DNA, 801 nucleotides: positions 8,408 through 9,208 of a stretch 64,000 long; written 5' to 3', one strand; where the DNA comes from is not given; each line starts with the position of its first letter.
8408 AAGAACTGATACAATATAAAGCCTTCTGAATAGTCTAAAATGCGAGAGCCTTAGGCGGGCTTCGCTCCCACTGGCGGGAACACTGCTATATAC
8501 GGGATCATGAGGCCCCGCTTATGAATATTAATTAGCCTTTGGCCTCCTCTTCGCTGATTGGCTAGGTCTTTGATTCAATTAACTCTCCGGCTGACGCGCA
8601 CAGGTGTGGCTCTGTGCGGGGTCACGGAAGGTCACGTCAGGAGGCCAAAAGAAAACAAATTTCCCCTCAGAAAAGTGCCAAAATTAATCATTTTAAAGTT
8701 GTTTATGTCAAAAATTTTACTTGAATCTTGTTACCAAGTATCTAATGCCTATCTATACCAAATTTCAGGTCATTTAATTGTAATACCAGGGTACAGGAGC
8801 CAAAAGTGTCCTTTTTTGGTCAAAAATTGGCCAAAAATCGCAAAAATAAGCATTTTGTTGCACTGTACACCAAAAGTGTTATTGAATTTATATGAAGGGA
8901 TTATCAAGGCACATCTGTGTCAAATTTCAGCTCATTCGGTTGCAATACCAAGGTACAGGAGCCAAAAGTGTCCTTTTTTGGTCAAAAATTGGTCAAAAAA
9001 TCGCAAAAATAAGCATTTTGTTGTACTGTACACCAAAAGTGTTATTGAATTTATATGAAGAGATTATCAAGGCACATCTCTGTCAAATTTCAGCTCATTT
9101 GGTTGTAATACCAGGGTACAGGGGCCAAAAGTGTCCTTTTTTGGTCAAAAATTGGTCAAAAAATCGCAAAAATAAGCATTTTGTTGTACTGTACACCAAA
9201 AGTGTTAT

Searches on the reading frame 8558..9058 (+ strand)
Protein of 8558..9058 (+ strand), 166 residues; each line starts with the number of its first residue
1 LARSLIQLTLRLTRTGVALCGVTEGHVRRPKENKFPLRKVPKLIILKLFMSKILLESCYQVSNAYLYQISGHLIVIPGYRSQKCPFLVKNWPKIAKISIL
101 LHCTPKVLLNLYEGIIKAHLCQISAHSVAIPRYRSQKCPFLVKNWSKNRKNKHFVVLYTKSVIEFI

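Call 51: search_protein_families(library=pfam, proteins=[window:8558-9058:+], max_evalue=0.01)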
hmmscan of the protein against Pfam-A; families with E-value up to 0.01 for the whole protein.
window:8558-9058:+ (166 aa): 1 family
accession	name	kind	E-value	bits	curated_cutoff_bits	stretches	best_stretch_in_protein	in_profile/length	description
PF22110.2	TFIIIA_zf-C2H2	-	0.0022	18.4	27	0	136-150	17-31/32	TFIIIA, beta-beta-alpha zinc finger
